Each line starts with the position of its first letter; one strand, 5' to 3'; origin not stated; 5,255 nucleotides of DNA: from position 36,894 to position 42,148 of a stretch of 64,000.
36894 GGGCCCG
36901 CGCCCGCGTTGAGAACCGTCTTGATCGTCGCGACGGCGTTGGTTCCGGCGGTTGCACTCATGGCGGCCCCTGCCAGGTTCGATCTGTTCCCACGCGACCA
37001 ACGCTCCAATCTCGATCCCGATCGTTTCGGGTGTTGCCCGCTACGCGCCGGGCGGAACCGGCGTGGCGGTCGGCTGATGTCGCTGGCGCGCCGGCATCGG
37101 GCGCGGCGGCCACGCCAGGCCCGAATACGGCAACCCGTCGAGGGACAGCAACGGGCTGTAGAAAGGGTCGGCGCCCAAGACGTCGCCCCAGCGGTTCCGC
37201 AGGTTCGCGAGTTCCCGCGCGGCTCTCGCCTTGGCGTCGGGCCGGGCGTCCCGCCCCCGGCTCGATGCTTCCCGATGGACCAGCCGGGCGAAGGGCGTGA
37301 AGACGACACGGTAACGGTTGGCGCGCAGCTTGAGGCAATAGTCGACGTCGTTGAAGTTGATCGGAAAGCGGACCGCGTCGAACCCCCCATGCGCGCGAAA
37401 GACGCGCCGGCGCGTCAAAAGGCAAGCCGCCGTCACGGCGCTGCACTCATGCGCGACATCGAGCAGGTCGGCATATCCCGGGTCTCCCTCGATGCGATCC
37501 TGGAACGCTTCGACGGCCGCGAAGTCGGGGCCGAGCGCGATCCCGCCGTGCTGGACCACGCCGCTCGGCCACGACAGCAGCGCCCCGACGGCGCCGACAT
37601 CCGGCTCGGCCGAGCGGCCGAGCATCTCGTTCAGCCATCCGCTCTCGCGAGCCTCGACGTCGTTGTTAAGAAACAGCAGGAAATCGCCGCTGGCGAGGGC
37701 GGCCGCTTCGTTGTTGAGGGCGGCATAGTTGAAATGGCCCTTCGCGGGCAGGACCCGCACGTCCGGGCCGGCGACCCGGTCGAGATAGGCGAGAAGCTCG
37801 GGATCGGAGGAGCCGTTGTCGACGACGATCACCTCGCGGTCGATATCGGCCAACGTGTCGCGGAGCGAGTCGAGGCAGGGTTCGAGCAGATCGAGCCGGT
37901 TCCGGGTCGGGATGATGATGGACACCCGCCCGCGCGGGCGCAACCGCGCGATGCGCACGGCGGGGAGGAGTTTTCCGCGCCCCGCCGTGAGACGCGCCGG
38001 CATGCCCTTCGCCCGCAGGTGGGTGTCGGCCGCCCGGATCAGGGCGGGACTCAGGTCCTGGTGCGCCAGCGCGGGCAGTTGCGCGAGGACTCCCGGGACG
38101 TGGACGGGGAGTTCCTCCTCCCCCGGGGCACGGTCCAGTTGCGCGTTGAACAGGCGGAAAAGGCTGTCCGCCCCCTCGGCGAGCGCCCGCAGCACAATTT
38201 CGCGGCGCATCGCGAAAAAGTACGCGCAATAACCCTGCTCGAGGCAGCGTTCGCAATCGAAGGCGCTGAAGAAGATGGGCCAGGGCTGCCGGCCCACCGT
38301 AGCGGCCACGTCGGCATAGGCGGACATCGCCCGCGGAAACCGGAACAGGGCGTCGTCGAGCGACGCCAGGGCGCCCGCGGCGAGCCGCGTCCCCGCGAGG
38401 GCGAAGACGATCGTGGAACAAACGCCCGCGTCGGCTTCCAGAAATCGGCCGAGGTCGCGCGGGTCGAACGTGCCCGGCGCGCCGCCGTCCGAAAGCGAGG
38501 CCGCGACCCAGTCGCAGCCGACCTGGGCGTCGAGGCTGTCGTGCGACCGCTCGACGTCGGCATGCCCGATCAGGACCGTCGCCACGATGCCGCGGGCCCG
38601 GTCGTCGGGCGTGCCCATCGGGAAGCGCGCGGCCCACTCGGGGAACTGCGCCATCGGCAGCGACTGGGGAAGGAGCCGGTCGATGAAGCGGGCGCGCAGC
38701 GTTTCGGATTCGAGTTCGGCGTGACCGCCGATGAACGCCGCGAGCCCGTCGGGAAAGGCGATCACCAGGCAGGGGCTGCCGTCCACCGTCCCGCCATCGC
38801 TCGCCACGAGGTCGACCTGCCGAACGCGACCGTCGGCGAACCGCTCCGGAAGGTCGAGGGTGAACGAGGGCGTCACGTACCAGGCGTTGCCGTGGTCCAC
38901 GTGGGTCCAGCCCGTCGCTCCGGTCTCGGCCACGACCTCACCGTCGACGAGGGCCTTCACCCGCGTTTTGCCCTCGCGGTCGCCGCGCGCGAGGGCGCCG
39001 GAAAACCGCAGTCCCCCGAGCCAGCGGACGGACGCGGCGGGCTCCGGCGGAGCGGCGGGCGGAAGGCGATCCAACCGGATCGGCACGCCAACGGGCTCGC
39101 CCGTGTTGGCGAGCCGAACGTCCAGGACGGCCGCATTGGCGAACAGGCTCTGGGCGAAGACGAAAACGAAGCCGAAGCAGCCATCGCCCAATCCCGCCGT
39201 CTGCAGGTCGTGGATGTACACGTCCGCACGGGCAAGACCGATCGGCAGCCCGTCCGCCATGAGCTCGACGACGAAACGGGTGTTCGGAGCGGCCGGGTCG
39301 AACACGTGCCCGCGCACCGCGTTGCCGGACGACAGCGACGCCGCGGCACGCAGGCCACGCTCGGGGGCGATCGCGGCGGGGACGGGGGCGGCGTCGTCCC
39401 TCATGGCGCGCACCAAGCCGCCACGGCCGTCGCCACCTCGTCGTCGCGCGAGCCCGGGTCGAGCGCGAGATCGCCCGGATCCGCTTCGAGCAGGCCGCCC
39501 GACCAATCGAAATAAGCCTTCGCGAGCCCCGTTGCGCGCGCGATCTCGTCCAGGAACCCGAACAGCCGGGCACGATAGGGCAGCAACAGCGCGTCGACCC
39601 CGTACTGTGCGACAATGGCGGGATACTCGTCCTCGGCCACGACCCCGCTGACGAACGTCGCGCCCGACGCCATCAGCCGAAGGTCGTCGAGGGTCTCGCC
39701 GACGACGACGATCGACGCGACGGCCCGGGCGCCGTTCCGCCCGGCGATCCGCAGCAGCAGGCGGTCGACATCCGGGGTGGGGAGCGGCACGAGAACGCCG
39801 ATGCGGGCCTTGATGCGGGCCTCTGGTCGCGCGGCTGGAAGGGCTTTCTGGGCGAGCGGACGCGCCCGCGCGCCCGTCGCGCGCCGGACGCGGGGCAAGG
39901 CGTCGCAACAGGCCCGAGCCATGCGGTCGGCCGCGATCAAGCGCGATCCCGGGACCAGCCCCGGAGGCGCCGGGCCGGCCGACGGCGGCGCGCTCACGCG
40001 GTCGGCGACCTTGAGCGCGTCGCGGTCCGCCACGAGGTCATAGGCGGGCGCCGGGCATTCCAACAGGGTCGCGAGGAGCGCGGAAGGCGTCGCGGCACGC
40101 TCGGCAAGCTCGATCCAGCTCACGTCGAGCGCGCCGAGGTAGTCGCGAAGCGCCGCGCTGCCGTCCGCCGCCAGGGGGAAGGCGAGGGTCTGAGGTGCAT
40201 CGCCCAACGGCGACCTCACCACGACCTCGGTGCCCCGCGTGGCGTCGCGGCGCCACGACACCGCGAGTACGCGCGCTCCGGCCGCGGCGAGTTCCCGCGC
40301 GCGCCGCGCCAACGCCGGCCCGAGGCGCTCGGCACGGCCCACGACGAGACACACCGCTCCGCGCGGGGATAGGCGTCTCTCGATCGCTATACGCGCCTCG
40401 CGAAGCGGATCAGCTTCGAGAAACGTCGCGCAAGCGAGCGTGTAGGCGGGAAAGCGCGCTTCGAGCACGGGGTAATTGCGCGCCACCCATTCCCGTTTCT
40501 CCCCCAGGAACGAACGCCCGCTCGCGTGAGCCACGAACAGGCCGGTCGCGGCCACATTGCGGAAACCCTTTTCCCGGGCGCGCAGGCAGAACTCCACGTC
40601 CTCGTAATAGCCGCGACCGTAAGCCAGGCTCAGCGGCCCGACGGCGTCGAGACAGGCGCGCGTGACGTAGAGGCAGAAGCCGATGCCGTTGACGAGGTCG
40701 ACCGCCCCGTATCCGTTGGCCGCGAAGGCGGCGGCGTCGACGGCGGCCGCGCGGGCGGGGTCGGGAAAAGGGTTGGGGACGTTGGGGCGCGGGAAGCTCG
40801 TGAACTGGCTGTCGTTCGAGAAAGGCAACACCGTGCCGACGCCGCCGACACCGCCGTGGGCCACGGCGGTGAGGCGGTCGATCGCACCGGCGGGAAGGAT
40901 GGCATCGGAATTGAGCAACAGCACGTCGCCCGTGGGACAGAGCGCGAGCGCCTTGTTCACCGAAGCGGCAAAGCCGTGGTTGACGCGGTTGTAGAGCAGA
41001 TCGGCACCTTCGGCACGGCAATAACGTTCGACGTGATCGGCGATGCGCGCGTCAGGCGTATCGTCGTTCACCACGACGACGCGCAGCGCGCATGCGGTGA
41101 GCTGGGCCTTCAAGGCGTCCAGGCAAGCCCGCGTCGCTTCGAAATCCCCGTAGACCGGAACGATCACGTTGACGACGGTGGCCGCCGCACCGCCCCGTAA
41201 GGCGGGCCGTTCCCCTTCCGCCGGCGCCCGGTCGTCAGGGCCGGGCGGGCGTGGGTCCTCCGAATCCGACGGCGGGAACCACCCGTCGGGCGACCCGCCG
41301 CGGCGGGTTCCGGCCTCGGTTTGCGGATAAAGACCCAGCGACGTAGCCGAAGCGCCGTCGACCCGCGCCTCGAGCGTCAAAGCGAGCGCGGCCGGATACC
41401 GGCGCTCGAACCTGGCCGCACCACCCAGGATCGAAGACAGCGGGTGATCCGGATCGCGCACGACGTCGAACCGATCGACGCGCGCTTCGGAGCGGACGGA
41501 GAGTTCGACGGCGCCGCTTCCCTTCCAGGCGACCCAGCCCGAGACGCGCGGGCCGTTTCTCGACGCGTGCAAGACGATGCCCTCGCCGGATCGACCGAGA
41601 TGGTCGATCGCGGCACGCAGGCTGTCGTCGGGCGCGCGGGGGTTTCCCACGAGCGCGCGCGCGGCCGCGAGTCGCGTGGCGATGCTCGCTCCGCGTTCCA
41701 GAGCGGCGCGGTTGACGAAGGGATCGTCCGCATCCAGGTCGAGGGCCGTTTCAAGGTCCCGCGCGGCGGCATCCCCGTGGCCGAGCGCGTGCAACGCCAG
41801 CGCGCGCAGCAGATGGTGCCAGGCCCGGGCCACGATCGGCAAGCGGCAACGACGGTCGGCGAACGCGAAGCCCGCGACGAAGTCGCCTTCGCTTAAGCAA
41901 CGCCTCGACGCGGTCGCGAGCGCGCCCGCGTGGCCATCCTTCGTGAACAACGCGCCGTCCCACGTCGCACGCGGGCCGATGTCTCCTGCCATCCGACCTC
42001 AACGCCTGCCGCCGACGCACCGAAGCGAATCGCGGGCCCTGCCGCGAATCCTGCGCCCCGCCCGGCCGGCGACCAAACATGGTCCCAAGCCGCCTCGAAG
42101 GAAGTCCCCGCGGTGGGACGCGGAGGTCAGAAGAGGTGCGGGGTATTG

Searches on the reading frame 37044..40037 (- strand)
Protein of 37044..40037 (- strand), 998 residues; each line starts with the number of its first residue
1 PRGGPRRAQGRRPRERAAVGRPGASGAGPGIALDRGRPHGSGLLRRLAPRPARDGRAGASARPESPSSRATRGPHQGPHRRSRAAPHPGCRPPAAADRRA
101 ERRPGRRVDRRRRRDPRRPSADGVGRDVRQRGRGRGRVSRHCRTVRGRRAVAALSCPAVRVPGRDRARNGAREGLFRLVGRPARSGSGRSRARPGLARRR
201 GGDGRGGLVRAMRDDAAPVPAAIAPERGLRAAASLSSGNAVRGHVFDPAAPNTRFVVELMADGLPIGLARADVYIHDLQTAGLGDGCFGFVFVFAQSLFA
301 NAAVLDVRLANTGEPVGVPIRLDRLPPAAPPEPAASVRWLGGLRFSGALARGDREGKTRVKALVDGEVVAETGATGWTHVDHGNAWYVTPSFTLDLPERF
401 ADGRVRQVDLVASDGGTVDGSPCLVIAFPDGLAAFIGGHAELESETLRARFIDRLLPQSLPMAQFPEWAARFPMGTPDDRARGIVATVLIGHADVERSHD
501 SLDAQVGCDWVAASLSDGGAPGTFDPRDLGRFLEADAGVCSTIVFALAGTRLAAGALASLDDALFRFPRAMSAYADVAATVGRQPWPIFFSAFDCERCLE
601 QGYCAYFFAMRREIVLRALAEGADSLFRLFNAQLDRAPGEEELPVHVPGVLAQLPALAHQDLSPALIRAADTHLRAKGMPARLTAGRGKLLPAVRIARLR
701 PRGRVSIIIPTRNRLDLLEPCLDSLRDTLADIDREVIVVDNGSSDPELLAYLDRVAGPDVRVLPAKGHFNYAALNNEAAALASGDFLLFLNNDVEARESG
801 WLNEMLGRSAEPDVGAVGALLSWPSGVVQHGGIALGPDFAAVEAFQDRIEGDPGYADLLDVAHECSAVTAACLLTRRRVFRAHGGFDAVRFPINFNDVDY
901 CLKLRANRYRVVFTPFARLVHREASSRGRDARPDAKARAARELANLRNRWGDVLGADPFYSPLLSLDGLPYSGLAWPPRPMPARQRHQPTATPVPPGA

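Call 81: search_protein_families(library=pfam, proteins=[window:37044-40037:-], max_evalue=0.0001)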
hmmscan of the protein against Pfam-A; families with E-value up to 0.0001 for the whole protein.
window:37044-40037:- (998 aa): 2 families
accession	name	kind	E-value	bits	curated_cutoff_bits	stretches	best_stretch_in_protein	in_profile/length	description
PF00535.33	Glycos_transf_2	-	1.7e-18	67.6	23.3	1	706-822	1-117/168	Glycosyl transferase family 2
PF13641.12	Glyco_tranf_2_3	-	7e-07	29.9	27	1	704-950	2-227/230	Glycosyltransferase like family 2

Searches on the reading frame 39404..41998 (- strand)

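Call 81: search_protein_families(library=pfam, proteins=[window:39404-41998:-], max_evalue=0.0001)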
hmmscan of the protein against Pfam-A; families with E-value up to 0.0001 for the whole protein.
window:39404-41998:- (865 aa): 2 families
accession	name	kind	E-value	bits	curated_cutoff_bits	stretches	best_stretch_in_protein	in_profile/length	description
PF13641.12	Glyco_tranf_2_3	-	2.8e-11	44.3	27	1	276-498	3-218/230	Glycosyltransferase like family 2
PF00535.33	Glycos_transf_2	-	1.7e-10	41.5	23.3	1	278-405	2-129/168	Glycosyl transferase family 2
